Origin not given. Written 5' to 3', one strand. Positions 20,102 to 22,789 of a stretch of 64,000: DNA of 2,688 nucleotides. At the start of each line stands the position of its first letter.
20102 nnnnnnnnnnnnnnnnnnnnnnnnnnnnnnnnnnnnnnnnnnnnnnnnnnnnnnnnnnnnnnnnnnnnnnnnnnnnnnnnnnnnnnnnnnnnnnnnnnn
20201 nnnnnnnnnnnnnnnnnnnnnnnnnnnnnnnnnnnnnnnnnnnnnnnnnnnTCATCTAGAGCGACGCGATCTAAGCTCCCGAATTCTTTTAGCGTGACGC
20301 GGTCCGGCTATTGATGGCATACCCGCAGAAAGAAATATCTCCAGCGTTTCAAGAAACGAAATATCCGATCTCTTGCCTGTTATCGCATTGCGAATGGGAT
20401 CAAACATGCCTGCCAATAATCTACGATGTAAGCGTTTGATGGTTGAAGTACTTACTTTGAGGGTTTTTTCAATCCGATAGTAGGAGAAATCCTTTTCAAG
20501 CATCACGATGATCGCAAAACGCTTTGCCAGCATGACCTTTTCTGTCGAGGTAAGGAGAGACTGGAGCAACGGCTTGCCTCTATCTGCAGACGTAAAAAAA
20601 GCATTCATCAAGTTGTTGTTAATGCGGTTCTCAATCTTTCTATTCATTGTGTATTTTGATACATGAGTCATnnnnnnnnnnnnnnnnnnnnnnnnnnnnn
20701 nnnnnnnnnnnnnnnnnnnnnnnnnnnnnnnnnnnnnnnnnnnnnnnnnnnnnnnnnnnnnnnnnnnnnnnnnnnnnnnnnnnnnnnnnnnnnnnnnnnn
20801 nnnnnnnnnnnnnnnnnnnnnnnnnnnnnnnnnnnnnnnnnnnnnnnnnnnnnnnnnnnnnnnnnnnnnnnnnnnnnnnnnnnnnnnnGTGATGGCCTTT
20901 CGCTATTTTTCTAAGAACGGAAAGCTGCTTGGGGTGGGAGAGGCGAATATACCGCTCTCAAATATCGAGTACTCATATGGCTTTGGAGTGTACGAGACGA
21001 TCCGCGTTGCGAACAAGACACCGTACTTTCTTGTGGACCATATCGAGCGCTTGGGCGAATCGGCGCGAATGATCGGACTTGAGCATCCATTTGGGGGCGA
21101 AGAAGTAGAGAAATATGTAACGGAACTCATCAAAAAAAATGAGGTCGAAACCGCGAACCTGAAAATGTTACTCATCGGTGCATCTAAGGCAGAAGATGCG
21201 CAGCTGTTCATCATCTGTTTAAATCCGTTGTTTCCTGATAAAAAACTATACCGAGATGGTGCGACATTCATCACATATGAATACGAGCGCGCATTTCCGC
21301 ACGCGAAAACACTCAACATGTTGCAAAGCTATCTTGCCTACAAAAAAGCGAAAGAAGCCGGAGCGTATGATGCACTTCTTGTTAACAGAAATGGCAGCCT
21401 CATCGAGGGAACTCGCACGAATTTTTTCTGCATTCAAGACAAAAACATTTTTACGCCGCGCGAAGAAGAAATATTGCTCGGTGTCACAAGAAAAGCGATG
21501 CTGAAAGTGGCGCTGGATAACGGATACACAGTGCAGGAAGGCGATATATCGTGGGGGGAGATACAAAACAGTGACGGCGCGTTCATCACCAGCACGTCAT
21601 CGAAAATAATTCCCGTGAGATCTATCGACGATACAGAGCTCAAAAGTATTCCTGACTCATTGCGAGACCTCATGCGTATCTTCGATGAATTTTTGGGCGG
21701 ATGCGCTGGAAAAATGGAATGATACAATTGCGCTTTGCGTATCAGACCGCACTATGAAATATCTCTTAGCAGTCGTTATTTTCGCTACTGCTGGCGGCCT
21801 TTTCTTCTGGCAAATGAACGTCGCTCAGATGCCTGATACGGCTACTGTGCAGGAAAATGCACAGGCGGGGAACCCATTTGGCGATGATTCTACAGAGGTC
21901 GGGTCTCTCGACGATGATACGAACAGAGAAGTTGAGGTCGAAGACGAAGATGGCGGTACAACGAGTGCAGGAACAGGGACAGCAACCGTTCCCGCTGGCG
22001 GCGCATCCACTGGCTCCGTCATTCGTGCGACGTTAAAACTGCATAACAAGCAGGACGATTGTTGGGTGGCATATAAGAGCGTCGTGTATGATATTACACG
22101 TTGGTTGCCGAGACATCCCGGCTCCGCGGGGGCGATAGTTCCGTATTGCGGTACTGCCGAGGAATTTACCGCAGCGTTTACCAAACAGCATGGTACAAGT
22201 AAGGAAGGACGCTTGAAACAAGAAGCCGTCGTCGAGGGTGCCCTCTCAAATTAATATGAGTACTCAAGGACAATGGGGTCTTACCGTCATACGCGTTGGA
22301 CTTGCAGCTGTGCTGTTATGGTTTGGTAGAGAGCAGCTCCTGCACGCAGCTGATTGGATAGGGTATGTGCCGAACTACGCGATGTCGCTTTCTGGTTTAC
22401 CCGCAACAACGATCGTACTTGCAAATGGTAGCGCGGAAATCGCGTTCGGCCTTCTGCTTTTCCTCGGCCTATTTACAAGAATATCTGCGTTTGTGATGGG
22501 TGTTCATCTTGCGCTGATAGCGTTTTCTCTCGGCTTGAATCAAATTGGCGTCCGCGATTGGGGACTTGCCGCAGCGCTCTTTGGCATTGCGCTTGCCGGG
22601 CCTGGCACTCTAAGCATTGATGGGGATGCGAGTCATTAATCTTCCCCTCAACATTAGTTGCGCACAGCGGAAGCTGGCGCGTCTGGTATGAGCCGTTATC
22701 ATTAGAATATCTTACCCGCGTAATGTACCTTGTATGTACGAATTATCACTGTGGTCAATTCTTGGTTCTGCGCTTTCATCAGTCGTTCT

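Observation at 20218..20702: TrpR/YerC-like repressor gene bracketed by two identical perfect 20-22-bp palindromes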

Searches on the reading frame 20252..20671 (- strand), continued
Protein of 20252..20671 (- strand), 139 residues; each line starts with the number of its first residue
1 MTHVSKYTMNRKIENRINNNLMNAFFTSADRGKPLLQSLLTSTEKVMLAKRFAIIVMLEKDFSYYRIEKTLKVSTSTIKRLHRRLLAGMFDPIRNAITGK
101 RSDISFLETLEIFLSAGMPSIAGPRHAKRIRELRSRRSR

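Call 80: list_cluster_members(proteins=[P0193, P0207, P0219, P0247, P0281, P0010, P0014, P0021, P0025, P0032])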
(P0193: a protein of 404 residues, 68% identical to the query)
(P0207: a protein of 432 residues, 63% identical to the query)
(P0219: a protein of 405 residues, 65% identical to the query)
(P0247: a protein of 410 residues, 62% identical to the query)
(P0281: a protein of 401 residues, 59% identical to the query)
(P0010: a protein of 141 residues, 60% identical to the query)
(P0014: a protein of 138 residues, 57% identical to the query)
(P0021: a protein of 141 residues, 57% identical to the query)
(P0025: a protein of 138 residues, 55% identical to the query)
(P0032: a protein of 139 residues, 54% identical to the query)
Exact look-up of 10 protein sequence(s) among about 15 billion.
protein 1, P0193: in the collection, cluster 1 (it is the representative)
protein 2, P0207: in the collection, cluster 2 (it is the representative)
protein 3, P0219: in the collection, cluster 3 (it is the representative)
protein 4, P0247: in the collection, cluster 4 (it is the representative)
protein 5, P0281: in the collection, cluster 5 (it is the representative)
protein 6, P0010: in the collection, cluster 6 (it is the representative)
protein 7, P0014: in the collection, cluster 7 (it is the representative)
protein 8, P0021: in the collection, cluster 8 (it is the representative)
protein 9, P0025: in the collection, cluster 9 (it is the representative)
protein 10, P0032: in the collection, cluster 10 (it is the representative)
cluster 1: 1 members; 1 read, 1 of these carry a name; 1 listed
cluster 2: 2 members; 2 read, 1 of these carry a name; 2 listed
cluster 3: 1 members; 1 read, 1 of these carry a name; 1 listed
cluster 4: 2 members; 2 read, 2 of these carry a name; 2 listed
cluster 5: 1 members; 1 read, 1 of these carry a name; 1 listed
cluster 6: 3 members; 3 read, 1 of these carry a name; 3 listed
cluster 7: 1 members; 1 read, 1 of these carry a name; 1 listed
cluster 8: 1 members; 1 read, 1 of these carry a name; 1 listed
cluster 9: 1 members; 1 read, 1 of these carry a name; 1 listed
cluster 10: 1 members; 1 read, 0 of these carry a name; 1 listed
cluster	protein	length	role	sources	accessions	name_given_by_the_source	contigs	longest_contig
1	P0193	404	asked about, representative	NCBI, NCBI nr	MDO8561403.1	MAG: tRNA (adenosine(37)-N6)-threonylcarbamoyltransferase complex transferase subunit ... | tRNA (adenosine(37)-N6)-threonylcarbamoyltransferase complex transferase subunit TsaD ...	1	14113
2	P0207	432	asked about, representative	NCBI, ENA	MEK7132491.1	MAG: tRNA (adenosine(37)-N6)-threonylcarbamoyltransferase complex transferase subunit ...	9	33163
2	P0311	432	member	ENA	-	-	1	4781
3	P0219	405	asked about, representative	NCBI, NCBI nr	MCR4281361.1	MAG: tRNA (adenosine(37)-N6)-threonylcarbamoyltransferase complex transferase subunit ... | tRNA (adenosine(37)-N6)-threonylcarbamoyltransferase complex transferase subunit TsaD ...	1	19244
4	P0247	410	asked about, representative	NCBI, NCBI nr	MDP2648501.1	MAG: tRNA (adenosine(37)-N6)-threonylcarbamoyltransferase complex transferase subunit ... | tRNA (adenosine(37)-N6)-threonylcarbamoyltransferase complex transferase subunit TsaD ...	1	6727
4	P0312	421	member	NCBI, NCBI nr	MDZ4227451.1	MAG: tRNA (adenosine(37)-N6)-threonylcarbamoyltransferase complex transferase subunit ... | tRNA (adenosine(37)-N6)-threonylcarbamoyltransferase complex transferase subunit TsaD ...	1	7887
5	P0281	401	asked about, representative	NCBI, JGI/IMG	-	N6-L-threonylcarbamoyladenine synthase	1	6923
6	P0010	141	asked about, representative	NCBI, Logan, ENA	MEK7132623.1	MAG: Trp family transcriptional regulator [Patescibacteria group bacterium]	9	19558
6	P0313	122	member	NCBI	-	-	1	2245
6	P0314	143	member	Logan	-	-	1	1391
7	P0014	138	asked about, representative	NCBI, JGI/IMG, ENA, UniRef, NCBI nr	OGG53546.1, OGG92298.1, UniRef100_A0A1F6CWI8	hypothetical protein A3H16_02140 [Candidatus Kaiserbacteria bacterium ... | Uncharacterized protein n=2 Tax=Candidatus Kaiseribacteriota TaxID=1752734 ... | MAG: hypothetical protein A2851_03855 [Candidatus Kaiserbacteria bacterium ...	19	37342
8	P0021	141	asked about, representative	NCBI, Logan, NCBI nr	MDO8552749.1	MAG: Trp family transcriptional regulator [bacterium] | Trp family transcriptional regulator [bacterium]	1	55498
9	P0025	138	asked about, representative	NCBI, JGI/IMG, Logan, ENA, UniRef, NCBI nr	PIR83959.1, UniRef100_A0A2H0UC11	hypothetical protein COU18_00915 [Candidatus Kaiserbacteria bacterium ... | Uncharacterized protein n=1 Tax=Candidatus Kaiserbacteria bacterium ... | MAG: hypothetical protein COU18_00915 [Candidatus Kaiserbacteria bacterium ...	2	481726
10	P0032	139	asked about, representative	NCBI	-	-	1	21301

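Call 81: find_encoding_contigs(protein=P0010, flank=3000, max_places=2)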
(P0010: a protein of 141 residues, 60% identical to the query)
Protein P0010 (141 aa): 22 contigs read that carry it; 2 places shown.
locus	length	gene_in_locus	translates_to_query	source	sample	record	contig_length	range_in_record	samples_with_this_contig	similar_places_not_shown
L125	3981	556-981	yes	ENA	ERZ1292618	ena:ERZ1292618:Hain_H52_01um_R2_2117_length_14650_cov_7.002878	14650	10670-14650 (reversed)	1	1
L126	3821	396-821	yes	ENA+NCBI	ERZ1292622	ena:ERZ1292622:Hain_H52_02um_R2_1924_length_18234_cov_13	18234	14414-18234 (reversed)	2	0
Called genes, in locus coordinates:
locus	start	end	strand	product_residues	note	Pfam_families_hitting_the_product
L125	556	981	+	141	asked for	PF01371:Trp_repressor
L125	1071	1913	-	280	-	PF01435:Peptidase_M48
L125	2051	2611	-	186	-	PF04011:LemA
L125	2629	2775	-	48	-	-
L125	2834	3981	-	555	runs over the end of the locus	PF00118:Cpn60_TCP1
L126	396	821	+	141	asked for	PF01371:Trp_repressor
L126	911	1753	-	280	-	PF01435:Peptidase_M48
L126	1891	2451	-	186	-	PF04011:LemA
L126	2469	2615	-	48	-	-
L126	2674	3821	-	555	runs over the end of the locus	PF00118:Cpn60_TCP1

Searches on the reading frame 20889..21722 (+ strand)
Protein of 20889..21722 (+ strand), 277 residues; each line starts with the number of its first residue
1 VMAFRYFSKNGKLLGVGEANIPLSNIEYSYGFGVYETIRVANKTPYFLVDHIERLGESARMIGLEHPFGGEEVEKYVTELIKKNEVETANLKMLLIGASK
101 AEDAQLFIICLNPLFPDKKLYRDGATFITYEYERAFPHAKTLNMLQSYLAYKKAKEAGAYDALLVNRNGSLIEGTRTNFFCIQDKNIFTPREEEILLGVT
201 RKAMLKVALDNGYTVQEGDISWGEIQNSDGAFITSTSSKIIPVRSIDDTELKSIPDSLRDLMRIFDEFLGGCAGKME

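Call 72: search_protein_families(library=pfam, proteins=[window:20889-21722:+], max_evalue=0.001)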
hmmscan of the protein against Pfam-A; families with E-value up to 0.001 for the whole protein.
window:20889-21722:+ (277 aa): 1 family
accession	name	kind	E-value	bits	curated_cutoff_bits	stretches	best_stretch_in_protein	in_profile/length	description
PF01063.24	Aminotran_4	-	1.2e-51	176.1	28.5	1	33-246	1-223/223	Amino-transferase class IV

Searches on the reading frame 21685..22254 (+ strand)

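Call 72: search_protein_families(library=pfam, proteins=[window:21685-22254:+], max_evalue=0.001)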
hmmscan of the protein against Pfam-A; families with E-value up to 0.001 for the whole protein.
window:21685-22254:+ (189 aa): 1 family
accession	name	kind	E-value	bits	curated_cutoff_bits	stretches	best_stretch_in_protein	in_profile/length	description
PF00173.33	Cyt-b5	-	1.2e-13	51.4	23.7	1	115-172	3-59/74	Cytochrome b5-like Heme/Steroid binding domain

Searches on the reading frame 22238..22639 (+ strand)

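Call 72: search_protein_families(library=pfam, proteins=[window:22238-22639:+], max_evalue=0.001)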
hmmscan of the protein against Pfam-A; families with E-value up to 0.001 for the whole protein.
window:22238-22639:+ (133 aa): 2 families
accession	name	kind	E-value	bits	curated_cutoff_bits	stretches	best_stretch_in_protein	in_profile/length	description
PF07681.17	DoxX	-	7.3e-09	36.6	23.6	1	14-97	1-82/85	DoxX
PF04173.18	DoxD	-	0.00013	22.4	22.7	1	56-128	65-141/167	TQO small subunit DoxD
